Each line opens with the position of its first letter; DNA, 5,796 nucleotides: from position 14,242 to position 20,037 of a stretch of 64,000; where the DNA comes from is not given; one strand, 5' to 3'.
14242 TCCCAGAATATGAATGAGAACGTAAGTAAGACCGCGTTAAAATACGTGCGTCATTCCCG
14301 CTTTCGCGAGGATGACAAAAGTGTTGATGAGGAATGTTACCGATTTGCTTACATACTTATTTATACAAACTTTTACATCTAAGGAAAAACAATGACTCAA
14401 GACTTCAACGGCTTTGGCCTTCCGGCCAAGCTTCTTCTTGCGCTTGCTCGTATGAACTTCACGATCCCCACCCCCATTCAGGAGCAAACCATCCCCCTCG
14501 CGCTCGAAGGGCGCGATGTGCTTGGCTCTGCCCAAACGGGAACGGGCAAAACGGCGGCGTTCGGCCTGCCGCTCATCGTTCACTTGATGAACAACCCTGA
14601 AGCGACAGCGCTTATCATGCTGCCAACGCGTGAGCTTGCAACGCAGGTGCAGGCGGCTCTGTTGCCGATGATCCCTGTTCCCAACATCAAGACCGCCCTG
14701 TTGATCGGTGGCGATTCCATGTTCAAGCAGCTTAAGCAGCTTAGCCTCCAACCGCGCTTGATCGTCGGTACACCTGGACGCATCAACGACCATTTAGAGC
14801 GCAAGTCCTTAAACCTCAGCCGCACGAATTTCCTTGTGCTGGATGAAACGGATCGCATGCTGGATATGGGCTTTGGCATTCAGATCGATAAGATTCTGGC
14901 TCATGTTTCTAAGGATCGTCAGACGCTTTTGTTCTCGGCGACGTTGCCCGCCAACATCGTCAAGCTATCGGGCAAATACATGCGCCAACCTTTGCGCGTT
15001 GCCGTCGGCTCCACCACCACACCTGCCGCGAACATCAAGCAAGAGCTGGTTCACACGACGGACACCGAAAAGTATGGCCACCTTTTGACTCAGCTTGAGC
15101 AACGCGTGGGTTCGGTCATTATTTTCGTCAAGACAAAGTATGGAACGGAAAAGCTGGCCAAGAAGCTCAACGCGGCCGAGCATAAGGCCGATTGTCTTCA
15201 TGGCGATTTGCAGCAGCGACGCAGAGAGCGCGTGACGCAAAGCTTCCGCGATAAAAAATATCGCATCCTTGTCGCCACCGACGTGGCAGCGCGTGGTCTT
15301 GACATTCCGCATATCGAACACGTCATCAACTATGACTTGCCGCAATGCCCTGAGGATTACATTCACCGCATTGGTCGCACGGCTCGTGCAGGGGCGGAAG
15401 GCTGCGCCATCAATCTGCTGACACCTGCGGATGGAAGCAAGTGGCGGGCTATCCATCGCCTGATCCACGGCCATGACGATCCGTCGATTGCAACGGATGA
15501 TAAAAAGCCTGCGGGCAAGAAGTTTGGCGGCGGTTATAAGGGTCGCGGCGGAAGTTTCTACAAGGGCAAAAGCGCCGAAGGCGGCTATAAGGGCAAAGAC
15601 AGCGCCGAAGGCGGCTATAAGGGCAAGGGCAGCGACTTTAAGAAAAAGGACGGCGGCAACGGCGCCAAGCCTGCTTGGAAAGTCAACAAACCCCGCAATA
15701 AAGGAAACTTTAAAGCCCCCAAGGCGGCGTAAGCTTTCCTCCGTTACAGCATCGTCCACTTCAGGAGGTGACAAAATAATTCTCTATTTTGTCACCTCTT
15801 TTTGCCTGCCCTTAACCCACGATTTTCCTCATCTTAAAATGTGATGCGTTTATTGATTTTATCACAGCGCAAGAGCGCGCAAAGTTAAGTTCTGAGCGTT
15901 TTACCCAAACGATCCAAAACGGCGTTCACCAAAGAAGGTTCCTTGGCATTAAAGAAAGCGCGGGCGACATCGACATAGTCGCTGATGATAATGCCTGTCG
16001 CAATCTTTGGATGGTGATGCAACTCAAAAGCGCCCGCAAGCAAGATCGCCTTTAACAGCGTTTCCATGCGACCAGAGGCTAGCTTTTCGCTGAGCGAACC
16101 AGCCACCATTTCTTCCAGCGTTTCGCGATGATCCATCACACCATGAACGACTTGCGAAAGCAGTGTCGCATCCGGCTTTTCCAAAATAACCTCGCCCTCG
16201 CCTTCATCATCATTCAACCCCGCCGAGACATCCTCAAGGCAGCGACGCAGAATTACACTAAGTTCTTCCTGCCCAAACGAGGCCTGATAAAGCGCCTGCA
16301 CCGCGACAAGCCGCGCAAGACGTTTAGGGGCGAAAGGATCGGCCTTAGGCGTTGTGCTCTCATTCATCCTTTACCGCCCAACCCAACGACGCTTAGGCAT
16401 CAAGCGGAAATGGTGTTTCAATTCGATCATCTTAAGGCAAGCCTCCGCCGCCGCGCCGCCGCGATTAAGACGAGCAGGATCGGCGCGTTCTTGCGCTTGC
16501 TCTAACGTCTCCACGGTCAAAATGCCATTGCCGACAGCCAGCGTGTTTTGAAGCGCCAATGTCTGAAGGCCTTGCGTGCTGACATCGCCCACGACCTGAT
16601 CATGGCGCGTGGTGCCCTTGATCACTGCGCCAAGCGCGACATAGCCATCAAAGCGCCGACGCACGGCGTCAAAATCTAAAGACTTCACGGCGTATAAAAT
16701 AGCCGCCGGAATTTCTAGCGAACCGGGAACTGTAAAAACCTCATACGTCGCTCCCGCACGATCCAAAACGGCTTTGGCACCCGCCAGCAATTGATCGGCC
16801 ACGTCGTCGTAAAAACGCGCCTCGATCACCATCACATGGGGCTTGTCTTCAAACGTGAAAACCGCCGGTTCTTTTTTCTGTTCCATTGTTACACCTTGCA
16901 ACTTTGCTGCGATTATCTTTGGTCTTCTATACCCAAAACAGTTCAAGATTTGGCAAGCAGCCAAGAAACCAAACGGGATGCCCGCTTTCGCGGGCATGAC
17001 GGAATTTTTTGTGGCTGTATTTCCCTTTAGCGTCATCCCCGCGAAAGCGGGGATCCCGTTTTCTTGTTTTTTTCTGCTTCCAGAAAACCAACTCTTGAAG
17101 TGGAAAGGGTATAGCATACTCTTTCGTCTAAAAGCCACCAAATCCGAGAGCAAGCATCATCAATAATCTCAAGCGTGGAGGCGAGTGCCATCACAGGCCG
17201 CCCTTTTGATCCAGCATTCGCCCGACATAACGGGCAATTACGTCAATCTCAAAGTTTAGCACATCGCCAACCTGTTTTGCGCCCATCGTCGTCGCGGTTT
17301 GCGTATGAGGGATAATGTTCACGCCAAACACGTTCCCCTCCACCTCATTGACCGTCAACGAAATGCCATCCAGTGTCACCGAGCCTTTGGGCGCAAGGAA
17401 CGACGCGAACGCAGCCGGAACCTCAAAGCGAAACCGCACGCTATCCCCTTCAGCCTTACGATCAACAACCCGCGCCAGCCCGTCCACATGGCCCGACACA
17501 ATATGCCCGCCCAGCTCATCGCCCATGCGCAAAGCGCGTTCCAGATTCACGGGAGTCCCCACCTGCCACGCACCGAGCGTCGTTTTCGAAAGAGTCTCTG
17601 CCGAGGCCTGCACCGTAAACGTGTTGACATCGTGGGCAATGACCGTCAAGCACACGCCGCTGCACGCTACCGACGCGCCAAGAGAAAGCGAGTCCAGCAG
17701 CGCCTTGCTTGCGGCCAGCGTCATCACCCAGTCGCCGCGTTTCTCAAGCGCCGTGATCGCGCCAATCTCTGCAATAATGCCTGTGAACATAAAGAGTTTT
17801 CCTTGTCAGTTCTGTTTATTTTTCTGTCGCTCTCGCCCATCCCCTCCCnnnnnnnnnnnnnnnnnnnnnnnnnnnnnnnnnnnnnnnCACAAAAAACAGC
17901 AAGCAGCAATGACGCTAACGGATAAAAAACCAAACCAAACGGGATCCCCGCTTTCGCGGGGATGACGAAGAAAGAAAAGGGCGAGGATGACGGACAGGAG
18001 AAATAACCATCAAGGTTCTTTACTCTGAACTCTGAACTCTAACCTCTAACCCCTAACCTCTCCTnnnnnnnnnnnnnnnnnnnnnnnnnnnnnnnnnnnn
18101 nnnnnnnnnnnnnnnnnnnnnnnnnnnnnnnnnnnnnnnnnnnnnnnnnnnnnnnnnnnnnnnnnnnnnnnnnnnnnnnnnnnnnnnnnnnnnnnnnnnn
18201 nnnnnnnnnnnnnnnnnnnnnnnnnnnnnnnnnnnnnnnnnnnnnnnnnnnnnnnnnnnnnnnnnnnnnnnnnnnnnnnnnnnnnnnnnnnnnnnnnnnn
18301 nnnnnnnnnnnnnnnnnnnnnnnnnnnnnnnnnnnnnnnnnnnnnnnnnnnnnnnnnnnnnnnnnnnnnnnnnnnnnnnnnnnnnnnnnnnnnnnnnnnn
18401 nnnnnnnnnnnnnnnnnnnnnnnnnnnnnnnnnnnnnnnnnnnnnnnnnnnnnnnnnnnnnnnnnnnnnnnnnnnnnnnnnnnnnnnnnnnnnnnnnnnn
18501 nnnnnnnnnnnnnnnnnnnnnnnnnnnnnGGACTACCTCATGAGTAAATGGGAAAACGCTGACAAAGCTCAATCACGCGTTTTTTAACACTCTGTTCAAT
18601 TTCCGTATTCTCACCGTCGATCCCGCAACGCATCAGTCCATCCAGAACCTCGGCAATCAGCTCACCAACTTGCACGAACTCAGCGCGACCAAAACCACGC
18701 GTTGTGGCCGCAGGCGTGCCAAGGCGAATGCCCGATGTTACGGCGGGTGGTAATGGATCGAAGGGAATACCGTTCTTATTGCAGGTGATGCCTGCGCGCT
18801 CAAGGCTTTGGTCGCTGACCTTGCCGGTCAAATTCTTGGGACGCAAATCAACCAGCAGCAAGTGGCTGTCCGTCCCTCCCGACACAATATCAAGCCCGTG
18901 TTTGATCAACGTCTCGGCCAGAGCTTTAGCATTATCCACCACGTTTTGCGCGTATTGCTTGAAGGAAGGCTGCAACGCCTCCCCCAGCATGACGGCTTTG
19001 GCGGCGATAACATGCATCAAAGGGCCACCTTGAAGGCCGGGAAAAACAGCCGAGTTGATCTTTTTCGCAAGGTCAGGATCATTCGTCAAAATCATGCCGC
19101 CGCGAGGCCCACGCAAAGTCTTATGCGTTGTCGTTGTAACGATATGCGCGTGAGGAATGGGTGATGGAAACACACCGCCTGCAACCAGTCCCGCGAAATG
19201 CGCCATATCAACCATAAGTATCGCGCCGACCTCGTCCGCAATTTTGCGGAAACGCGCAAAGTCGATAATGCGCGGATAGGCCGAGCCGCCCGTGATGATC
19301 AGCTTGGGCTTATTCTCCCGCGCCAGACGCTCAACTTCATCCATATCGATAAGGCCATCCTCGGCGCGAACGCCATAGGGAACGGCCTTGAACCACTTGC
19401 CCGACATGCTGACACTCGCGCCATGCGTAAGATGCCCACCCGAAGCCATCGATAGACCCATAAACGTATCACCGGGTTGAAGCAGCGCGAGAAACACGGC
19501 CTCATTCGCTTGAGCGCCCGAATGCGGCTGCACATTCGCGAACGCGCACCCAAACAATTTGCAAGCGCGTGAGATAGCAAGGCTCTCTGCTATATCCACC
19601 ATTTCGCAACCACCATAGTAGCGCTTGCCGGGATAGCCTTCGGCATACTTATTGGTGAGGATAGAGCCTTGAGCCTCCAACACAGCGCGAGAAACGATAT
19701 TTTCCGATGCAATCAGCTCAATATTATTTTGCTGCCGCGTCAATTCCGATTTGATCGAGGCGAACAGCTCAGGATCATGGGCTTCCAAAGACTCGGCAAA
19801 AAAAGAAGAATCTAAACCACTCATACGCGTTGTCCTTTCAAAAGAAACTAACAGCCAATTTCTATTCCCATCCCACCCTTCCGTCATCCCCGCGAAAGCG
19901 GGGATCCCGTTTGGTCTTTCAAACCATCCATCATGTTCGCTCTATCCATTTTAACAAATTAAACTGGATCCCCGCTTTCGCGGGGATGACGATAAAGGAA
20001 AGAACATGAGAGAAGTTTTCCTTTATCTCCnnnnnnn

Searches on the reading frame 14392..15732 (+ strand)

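Call 77: search_protein_families(library=pfam, proteins=[window:14392-15732:+], max_evalue=0.00001)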
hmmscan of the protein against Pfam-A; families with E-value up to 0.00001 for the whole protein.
window:14392-15732:+ (446 aa): 3 families
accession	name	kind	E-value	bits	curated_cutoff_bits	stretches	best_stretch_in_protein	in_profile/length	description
PF00270.35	DEAD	-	4.3e-47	160.4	26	1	27-190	1-165/167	DEAD/DEAH box helicase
PF00271.37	Helicase_C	-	7.4e-33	113.5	23.5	1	231-334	6-110/110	Helicase conserved C-terminal domain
PF04851.21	ResIII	-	7.2e-07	29.7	22.5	1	46-185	29-162/164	Type III restriction enzyme, res subunit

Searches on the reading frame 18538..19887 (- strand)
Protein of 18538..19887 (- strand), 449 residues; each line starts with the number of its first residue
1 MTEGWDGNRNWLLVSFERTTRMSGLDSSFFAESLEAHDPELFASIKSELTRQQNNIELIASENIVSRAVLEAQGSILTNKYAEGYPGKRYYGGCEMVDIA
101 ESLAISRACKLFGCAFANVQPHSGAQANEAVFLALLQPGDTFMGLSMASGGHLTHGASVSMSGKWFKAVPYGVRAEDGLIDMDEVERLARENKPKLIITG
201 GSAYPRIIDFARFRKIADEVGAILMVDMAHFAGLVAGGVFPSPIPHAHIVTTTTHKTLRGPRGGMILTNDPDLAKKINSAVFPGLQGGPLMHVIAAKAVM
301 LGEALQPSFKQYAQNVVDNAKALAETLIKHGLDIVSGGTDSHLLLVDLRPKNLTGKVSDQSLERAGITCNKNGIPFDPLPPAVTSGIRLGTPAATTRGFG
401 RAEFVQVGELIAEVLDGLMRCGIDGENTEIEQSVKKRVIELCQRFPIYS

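Call 77: search_protein_families(library=pfam, proteins=[window:18538-19887:-], max_evalue=0.00001)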
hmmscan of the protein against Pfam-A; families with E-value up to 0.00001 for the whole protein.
window:18538-19887:- (449 aa): 3 families
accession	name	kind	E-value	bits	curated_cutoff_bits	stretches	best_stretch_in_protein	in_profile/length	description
PF00464.25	SHMT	-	3.9e-172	572.8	27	1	34-411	1-399/399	Serine hydroxymethyltransferase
PF00155.27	Aminotran_1_2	-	1.7e-08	34.5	19.7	1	117-372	67-333/361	Aminotransferase class I and II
PF01041.23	DegT_DnrJ_EryC1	-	1.1e-06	28.6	19.8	1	167-286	87-204/360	DegT/DnrJ/EryC1/StrS aminotransferase family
